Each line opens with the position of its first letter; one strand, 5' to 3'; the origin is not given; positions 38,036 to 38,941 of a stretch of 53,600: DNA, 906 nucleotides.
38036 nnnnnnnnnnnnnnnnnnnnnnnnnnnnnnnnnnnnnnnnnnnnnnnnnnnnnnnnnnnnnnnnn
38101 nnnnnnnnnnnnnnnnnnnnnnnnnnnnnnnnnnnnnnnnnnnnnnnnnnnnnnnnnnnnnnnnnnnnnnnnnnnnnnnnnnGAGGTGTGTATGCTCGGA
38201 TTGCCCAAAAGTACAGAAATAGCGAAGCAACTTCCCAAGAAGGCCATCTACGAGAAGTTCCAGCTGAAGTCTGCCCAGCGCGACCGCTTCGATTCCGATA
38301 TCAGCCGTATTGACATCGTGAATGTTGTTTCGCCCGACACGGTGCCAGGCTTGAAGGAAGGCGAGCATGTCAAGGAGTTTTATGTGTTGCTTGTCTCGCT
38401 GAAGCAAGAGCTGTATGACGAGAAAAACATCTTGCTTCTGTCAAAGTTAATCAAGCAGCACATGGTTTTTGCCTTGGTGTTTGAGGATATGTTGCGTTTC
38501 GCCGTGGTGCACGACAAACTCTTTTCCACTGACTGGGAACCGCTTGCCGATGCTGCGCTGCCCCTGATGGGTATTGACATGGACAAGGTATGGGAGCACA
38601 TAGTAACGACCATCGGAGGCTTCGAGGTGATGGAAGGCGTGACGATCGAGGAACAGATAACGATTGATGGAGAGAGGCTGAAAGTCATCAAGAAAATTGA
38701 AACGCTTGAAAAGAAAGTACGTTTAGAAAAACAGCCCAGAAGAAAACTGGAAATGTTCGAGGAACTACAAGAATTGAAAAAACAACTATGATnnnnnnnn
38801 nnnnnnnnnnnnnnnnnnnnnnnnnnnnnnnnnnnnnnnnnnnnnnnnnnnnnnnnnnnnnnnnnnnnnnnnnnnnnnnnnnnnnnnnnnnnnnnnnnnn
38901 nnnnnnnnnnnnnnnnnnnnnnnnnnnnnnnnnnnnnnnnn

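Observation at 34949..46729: Type III R-M extended by an SNF2 helicase and a DUF4391-like protein: a seven-gene, single-operon system that fits no named defence system I know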

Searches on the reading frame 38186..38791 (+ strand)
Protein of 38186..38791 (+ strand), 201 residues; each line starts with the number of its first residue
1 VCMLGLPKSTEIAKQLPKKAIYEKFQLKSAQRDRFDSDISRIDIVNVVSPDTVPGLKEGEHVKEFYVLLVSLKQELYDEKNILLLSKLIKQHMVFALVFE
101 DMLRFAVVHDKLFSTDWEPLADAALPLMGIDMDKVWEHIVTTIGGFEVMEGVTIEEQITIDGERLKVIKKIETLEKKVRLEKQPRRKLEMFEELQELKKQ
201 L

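Call 3: search_protein_families(library=pfam, proteins=[window:38186-38791:+], max_evalue=0.01)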
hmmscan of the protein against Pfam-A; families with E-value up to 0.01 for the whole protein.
window:38186-38791:+ (201 aa): 1 family
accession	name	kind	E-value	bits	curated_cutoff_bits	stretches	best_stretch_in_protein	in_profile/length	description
PF14335.11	DUF4391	-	1.5e-29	104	29.9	1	4-201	1-232/232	Domain of unknown function (DUF4391)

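Call 4: search_protein_families(library=padloc, proteins=[window:38186-38791:+], max_evalue=0.01)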
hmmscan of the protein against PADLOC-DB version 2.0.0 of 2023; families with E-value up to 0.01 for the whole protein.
window:38186-38791:+ (201 aa): 0 families

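Call 6: search_protein_families(library=ncbifam, proteins=[window:38186-38791:+], max_evalue=0.01)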
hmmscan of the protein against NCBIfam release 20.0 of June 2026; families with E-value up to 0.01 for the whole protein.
window:38186-38791:+ (201 aa): 0 families

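Call 19: find_homologous_proteins(query=window:38192-38788:+)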
Query window:38192-38788:+ (199 aa): 4444 proteins with E <= 0.001 among 4673 candidates; the best 120 are listed.
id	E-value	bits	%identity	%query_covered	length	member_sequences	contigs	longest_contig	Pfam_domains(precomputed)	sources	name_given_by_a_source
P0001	5.1e-114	396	95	98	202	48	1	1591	PF14335.12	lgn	-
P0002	2.5e-111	388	91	100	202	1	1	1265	PF14335.12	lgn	-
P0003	5.6e-111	387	92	100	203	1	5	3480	PF14335.12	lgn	-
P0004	7.1e-110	383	90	100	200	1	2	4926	PF14335.12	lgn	-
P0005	4.3e-109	380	89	100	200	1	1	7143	PF14335.12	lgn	-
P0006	3.4e-105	368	87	100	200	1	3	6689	PF14335.12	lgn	-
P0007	3.1e-103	361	85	100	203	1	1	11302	PF14335.12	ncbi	-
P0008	1.4e-101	356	83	100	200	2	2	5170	PF14335.12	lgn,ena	-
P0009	3.5e-101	355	83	100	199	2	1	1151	PF14335.12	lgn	-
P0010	8.6e-101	353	84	100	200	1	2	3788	PF14335.12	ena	-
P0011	9.4e-101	353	83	100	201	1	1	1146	PF14335.12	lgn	-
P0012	1.7e-100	352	83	100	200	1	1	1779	PF14335.12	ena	-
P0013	1.9e-100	352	83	100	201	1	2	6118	PF14335.12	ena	-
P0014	3.3e-100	351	82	100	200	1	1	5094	PF14335.12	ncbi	-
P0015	3.8e-100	351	83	100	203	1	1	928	PF14335.12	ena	-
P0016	5.0e-100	351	83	100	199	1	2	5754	PF14335.12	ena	-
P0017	6.1e-100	351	83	100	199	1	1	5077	PF14335.12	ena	-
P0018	1.4e-99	349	83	100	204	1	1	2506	PF14335.12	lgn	-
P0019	2.0e-99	349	83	100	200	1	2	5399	PF14335.12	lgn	-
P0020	2.4e-99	349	83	100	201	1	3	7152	PF14335.12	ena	-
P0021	2.5e-99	349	83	100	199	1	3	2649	PF14335.12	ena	-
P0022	2.6e-99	349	81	100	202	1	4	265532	PF14335.12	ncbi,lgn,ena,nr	ncbi:MAG: DUF4391 domain-containing protein [Bacteroidales bacterium]|nr:DUF4391 domain-containing p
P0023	2.7e-99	348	83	100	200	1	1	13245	PF14335.12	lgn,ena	-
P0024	3.9e-99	348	81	100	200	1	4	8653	PF14335.12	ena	-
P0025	4.7e-99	348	81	100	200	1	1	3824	PF14335.12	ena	-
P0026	4.8e-99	348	82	92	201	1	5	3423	PF14335.12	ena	-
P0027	5.0e-99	348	83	100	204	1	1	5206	PF14335.12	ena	-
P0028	5.2e-99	348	82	100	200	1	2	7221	PF14335.12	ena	-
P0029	1.0e-98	347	82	100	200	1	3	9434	PF14335.12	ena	-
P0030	1.5e-98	346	81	100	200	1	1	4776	PF14335.12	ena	-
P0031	1.5e-98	346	81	100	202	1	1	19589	PF14335.12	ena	-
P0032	1.9e-98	346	81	100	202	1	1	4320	PF14335.12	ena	-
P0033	2.0e-98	346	83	100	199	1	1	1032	PF14335.12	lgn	-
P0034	2.7e-98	345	81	100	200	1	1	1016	PF14335.12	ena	-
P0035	2.9e-98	345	82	100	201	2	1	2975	PF14335.12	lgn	-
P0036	9.3e-98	343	80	100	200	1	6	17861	PF14335.12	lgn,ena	-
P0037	1.1e-97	343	80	100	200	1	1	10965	PF14335.12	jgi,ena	-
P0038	1.3e-97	343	80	100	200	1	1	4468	PF14335.12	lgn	-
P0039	1.8e-97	343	81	100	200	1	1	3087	PF14335.12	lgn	-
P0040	4.0e-97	341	80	100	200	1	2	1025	PF14335.12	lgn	-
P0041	4.5e-97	341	81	100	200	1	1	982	PF14335.12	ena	-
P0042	5.1e-97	341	80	100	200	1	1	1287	PF14335.12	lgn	-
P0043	5.6e-97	341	80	100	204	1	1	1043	PF14335.12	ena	-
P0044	6.5e-97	341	80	100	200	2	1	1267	PF14335.12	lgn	-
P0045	7.9e-97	340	80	100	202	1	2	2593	PF14335.12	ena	-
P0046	1.3e-96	340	81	100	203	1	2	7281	PF14335.12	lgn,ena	-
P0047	1.3e-96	340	80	99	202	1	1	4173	PF14335.12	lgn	-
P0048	1.4e-96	340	80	100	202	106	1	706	PF14335.12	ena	-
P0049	1.4e-96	340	80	100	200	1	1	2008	PF14335.12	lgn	-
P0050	2.3e-96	339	79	100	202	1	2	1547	PF14335.12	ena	-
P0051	4.7e-96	338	80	100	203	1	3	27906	PF14335.12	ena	-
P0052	7.1e-96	337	78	100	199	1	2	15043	PF14335.12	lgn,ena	-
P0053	9.6e-96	337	79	99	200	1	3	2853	PF14335.12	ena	-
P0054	1.3e-95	336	80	100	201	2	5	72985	PF14335.12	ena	-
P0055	1.3e-95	336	90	88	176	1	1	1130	PF14335.12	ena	-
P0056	1.6e-95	336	81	98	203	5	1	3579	PF14335.12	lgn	-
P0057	2.4e-95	336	77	100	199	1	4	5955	PF14335.12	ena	-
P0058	2.6e-95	335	79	100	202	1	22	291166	PF14335.12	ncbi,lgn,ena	-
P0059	3.2e-95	335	79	100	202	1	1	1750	PF14335.12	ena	-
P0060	3.8e-95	335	80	100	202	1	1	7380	PF14335.12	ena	-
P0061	4.6e-95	335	78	100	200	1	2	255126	PF14335.12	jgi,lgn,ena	-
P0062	5.2e-95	335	79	100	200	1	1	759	PF14335.12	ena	-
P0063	8.8e-95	334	78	100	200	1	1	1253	PF14335.12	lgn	-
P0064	1.0e-94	334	79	100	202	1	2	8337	PF14335.12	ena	-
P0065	1.1e-94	333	79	98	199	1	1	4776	PF14335.12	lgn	-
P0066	1.7e-94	333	77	100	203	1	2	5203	PF14335.12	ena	-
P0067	2.4e-94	332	78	100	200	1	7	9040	PF14335.12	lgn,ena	-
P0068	3.3e-94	332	77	100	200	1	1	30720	PF14335.12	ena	-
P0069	4.2e-94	332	79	100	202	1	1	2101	PF14335.12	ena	-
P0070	4.7e-94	331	77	100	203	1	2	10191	PF14335.12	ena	-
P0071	6.2e-94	331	78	100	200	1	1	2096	PF14335.12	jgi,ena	-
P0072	7.0e-94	331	77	100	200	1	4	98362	PF14335.12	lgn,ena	-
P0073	7.3e-94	331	78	100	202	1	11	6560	PF14335.12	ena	-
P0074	1.1e-93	330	79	100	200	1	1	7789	PF14335.12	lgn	-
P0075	2.7e-93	329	77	100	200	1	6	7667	PF14335.12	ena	-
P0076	4.2e-93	328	77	100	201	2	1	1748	PF14335.12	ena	-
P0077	6.1e-93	328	77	99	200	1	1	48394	PF14335.12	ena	-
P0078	9.2e-93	327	77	100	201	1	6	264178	PF14335.12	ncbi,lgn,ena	-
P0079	1.9e-92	326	77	100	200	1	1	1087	PF14335.12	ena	-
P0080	2.0e-92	326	78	100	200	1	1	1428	PF14335.12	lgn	-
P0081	2.2e-92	326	76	100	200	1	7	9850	PF14335.12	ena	-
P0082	2.9e-92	326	76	100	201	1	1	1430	PF14335.12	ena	-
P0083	4.3e-92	325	76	100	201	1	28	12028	PF14335.12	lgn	-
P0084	7.3e-92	324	75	100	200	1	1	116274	PF14335.12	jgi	jgi:hypothetical protein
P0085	7.6e-92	324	76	100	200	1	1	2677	PF14335.12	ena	-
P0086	7.6e-92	324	75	100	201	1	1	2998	PF14335.12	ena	-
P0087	7.6e-92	324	76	100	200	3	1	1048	PF14335.12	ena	-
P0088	8.0e-92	324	76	100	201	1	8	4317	PF14335.12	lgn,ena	-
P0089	9.8e-92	324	75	100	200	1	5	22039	PF14335.12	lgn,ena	-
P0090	2.0e-91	323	77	99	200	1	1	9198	PF14335.12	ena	-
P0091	2.0e-91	323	76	100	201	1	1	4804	PF14335.12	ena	-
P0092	2.0e-91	323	76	100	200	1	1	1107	PF14335.12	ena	-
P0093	2.3e-91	323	75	100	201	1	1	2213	PF14335.12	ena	-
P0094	2.5e-91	323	75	99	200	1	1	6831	PF14335.12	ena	-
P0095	3.4e-91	322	75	100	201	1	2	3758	PF14335.12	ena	-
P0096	4.0e-91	322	74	100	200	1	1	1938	PF14335.12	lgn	-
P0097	4.0e-91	322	75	100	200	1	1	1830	PF14335.12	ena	-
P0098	4.1e-91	322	75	100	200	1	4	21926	PF14335.12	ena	-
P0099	5.1e-91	321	75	100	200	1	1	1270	PF14335.12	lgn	-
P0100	6.1e-91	321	75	99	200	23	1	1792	PF14335.12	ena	-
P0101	6.2e-91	321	75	99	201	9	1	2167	PF14335.12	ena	-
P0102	6.8e-91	321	75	100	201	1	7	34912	PF14335.12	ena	-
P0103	7.1e-91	321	75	100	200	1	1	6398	PF14335.12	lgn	-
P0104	7.4e-91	321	75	100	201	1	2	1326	PF14335.12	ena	-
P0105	7.4e-91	321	76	100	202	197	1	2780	PF14335.12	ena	-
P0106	7.6e-91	321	75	100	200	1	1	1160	PF14335.12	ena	-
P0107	9.0e-91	321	75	100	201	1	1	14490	PF14335.12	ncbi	-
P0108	9.6e-91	321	75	100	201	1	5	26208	PF14335.12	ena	-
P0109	9.6e-91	321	76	100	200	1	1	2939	PF14335.12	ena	-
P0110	1.0e-90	321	75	100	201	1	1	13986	PF14335.12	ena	-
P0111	1.2e-90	320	74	100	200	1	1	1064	PF14335.12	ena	-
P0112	1.4e-90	320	76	98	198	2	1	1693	PF14335.12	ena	-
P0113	1.5e-90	320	74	100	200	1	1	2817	PF14335.12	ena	-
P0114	1.6e-90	320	75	100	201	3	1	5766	PF14335.12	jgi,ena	jgi:hypothetical protein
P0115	1.9e-90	320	74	100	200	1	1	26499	PF14335.12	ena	-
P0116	2.1e-90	320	74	100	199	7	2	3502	PF14335.12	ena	-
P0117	2.4e-90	319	74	100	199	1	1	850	PF14335.12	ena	-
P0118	2.7e-90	319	74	100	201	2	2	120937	PF14335.12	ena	-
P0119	2.8e-90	319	75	100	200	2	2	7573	PF14335.12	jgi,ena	-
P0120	3.5e-90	319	74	98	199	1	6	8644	PF14335.12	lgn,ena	-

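Call 21: find_related_loci(query=A1, collection=genome_contigs, flank=10000)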
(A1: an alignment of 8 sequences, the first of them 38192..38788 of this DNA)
Query A1 (199 aa) in genome_contigs; peptide patterns used: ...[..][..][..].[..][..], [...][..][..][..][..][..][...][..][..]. (x = any residue, [..] = any of these).
302 stretches matched a pattern; 130 encode a relative of the query (tblastn E <= 1e-3); the best 80 are kept; 80 distinct loci.
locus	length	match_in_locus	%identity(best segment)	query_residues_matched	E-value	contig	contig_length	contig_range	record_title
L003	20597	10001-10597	91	1-199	8e-120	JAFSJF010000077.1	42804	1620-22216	MAG: Bacteroidales bacterium isolate RGIG3192 Goat_Reticulum-1__c367433, whole genome shotgun sequence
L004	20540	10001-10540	92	20-199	1e-108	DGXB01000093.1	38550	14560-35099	MAG TPA_asm: Bacteroidales bacterium UBA4243 UBA4243_contig_4590, whole genome shotgun sequence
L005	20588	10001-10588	81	1-196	3e-103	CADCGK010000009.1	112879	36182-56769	MAG: uncultured Bacteroidia bacterium isolate RUG14627 genome assembly, contig: RUG14627_asm_9, whole genome shotgun seq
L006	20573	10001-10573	81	1-191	3e-103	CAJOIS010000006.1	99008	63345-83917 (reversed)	uncultured Bacteroidales bacterium isolate Red_deer_4_mag_37 genome assembly, contig: scaffold_497, whole genome shotgun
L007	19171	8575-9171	77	1-199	2e-100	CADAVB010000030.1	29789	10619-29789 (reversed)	MAG: uncultured Bacteroidia bacterium isolate RUG13648 genome assembly, contig: RUG13648_asm_30, whole genome shotgun se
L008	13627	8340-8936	75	1-199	5e-100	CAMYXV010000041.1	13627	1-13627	MAG TPA_asm: uncultured Bacteroidales bacterium isolate SRR10912534_bin.11_metaWRAP_v1.3_MAG genome assembly, contig: ER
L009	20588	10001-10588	77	1-196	3e-99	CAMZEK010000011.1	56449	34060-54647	MAG TPA_asm: uncultured Bacteroidales bacterium isolate SRR10912533_bin.70_metaWRAP_v1.3_MAG genome assembly, contig: ER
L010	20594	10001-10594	76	1-198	4e-99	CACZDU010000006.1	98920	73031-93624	MAG: uncultured Bacteroidia bacterium isolate RUG12531 genome assembly, contig: RUG12531_asm_6, whole genome shotgun seq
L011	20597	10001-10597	76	1-199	6e-99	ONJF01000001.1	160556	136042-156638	uncultured Bacteroidales bacterium isolate RUG358 genome assembly, contig: scaffold_24, whole genome shotgun sequence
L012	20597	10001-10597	74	1-199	1e-98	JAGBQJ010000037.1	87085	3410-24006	MAG: Bacteroidales bacterium isolate RGIG9351 Yak_Abomasum-5__c274411, whole genome shotgun sequence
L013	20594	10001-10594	75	1-198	3e-98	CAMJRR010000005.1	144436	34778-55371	MAG: uncultured Bacteroidales bacterium isolate SRR12081298_bin.67_metaWRAP_v1.3_MAG genome assembly, contig: ERZ1228977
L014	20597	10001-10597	74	1-199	3e-98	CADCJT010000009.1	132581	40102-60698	MAG: uncultured Bacteroidia bacterium isolate RUG14714 genome assembly, contig: RUG14714_asm_9, whole genome shotgun seq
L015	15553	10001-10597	74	1-199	5e-98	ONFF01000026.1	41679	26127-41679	uncultured Bacteroidales bacterium isolate RUG245 genome assembly, contig: scaffold_284, whole genome shotgun sequence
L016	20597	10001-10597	74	1-199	2e-97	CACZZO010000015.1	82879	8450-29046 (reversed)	MAG: uncultured Bacteroidia bacterium isolate RUG13092 genome assembly, contig: RUG13092_asm_15, whole genome shotgun se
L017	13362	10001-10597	73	1-199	1e-96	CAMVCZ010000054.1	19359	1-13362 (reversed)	MAG TPA_asm: uncultured Bacteroidales bacterium isolate SRR8387714_bin.55_metaWRAP_v1.3_MAG genome assembly, contig: ERZ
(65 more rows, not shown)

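Call 31: search_solved_structures(query=A1, max_evalue=10)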
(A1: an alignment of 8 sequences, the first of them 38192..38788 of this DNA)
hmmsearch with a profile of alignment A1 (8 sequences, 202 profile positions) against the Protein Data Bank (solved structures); distinct sequences matched with E-value up to 10: 10.
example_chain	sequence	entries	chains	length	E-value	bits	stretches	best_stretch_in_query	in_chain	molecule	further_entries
2qdq_A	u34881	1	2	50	0.14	14.8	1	152-186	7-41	Talin-1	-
7aoi_XS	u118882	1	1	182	0.24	14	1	153-199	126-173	mL101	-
6od2_A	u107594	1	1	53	0.26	13.9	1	161-200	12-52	Spindle pole body component SPC42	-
6yxy_Bi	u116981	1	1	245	0.4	13.3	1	153-199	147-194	mL101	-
9qnu_A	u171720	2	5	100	1.6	11.3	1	146-182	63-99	Foldamer-binding Nanofitin C10 fused to a coiled-coil domain | DNA-binding protein 7d,Talin-1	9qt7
9qdo_A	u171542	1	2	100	2.3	10.8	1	146-182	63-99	Nanofitin C10-coiled-coil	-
9raq_A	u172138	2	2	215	2.4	10.8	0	120-176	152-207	TRP_F43W/E39L | [(sulfaNHC)Au].TRP_F43W/E39L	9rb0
8s6p_A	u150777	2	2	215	2.9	10.5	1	120-176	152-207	TRP_18 F116W (R0) | TRP_18 F116W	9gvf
9h10_A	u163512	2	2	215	3.2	10.4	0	119-176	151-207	[(sulfaNHC)Au].TRP_18 | Tandem-repeat protein (TRP)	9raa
9rar_A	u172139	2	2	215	5.4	9.6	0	119-176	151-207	TRP_F43W | [(sulfaNHC)Au].TRP_F43W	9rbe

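Call 36: search_protein_families(library=pfam, proteins=[L003:13002-14213:+, L003:14206-14820:+, L008:9705-11081:+, L008:11085-11672:+, L003:10645-12009:+, L003:11963-12625:+, L007:11839-12207:+, L007:11191-11835:+, L012:13338-15131:+, L005:16078-17775:+], max_evalue=0.001)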
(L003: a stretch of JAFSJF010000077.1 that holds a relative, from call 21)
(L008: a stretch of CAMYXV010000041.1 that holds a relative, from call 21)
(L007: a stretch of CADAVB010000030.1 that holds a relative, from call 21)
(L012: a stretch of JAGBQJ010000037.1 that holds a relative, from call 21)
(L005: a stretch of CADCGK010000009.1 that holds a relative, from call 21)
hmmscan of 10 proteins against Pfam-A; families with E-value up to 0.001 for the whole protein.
L003:13002-14213:+ (404 aa): 4 families
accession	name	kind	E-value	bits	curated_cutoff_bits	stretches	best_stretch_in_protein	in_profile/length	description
PF13304.12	AAA_21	-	4.8e-20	73.3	27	1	45-340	1-304/304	AAA domain, putative AbiEii toxin, Type IV TA system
PF13175.12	AAA_15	-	1.1e-07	32.3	32.1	0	210-333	240-368/374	AAA ATPase domain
PF02463.25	SMC_N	-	8.4e-06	25.8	40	0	274-339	136-202/220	RecF/RecN/SMC N terminal domain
PF13476.12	AAA_23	-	0.00033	21.8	27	0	10-168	6-123/201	AAA domain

L003:14206-14820:+ (205 aa): 1 family
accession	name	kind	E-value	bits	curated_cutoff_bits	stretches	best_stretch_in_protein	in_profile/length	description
PF13707.11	RloB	-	5.8e-23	82.5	31.5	1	10-200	1-195/195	RloB-like protein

L008:9705-11081:+ (459 aa): 4 families
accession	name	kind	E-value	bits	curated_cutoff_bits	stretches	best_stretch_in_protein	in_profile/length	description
PF13304.12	AAA_21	-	3.8e-37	129.4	27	1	76-398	1-299/304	AAA domain, putative AbiEii toxin, Type IV TA system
PF13175.12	AAA_15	-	2.3e-16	60.8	32.1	1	31-397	1-369/374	AAA ATPase domain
PF02463.25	SMC_N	-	1.9e-08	34.5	40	0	354-408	154-207/220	RecF/RecN/SMC N terminal domain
PF13476.12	AAA_23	-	0.00036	21.7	27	1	34-149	1-87/201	AAA domain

L008:11085-11672:+ (196 aa): 1 family
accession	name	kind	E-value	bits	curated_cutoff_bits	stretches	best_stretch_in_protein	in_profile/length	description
PF13707.11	RloB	-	3.4e-18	67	31.5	1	26-190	10-192/195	RloB-like protein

L003:10645-12009:+ (455 aa): 4 families
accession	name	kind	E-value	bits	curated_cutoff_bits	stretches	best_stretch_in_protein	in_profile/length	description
PF13304.12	AAA_21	-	2.5e-19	70.9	27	1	265-377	200-302/304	AAA domain, putative AbiEii toxin, Type IV TA system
PF13175.12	AAA_15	-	4.2e-16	60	32.1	2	277-376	266-372/374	AAA ATPase domain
PF11398.14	DUF2813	-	1.8e-05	24.8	21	0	25-66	3-44/372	Protein of unknown function (DUF2813)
PF13476.12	AAA_23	-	0.00011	23.4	27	1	30-158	4-132/201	AAA domain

L003:11963-12625:+ (221 aa): 0 families

L007:11839-12207:+ (123 aa): 0 families

L007:11191-11835:+ (215 aa): 0 families

L012:13338-15131:+ (598 aa): 0 families

L005:16078-17775:+ (566 aa): 19 families
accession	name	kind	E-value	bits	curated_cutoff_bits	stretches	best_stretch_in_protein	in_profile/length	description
PF00515.34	TPR_1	-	7.6e-56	184.2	27.8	4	220-251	3-34/34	Tetratricopeptide repeat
PF13414.12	TPR_11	-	1.1e-51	172.6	26.8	5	331-363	5-37/42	TPR repeat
PF13431.12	TPR_17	-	3.4e-43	142.7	24.4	4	445-475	3-33/34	Tetratricopeptide repeat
PF07719.23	TPR_2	-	1.1e-42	141.1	27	4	220-251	3-34/34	Tetratricopeptide repeat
PF13181.12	TPR_8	-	1.3e-35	119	25.7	2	220-251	3-34/34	Tetratricopeptide repeat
PF13371.12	TPR_9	-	7.5e-25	87.2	35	2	247-284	24-61/73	Tetratricopeptide repeat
PF13428.12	TPR_14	-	1e-17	63.3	23.5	0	224-259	7-42/44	Tetratricopeptide repeat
PF13424.12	TPR_12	-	2.7e-16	60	30.1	0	388-450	4-74/77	Tetratricopeptide repeat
PF13432.12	TPR_16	-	1.4e-12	48.2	32.7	0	200-252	13-65/65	Tetratricopeptide repeat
PF14559.12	TPR_19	-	1.4e-12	48.1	25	1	194-255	1-62/68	Tetratricopeptide repeat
PF25575.1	TPR_BSK1_C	-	1.1e-09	38.6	42.2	0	190-252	48-111/118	Serine/threonine-protein kinase BSK1-like, TPR repeats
PF13429.12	TPR_15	-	1.4e-09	38.2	26.2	0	419-460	144-185/280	Tetratricopeptide repeat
PF01239.28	PPTA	-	9.1e-08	31.8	29.5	0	439-467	3-31/32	Protein prenyltransferase alpha subunit repeat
PF13174.12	TPR_6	-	3.3e-06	27.8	26.3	0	224-250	6-32/33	Tetratricopeptide repeat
PF12569.14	NatA_aux_su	-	3.3e-06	26.8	33.3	0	423-485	194-256/515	N-terminal acetyltransferase A, auxiliary subunit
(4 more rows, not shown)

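Call 39: search_protein_representatives(protein=window:38192-38788:+)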
Query: 199 residues. Proteins with E-value up to 0.001 (for the whole library): 967; up to 1e-10: 490; up to 1e-30: 116. The best 150 are listed.
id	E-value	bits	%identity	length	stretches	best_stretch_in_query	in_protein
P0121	3.3e-56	206.4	50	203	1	1-199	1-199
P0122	5.6e-55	202.3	51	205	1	1-195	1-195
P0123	7.3e-53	195.5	51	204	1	1-199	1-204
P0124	5.9e-48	179.5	47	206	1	1-197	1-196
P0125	8.3e-48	179.0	77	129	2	84-198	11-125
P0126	8.6e-48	178.9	49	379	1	1-180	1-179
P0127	1.5e-47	178.2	46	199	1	1-199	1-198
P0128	3.9e-47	176.8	47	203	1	1-199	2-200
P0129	7.0e-47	176.0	45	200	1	1-199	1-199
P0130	1.0e-46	175.5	45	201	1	1-199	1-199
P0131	2.5e-46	174.2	42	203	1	1-199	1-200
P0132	4.0e-46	173.5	48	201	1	1-199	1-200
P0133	5.0e-46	173.2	50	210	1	1-199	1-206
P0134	6.9e-46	172.7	40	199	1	4-198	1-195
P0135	1.0e-45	172.2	43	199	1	1-198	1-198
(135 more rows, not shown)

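Call 48: predict_structure(alignment_id=A2)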
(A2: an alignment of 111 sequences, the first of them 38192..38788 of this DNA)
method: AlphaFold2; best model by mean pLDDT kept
length: 199 residues; sequences in the alignment: 111
mean_pLDDT: 89.5   pTM: 0.71
mean pLDDT of the five models: 89.5, 88.0, 87.1, 87.0, 84.6
residues with pLDDT >= 90: 141; 70-90: 45; 50-70: 12; < 50: 1
segments of 3 or more residues with pLDDT < 50: none
pLDDT, mean of each block of 10 residues (from residue 1): 90 91 90 95 95 91 96 93 87 96 90 93 90 91 63 68 88 95 97 93
secondary structure, 60 per line:
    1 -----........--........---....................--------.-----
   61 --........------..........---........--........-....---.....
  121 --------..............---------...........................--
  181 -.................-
elements in order: E9-13 H16-23 H27-36 E37-46 E63-70 H77-86 E90-97 E100-107 E109-112 H130-142 H152-178 H182-198
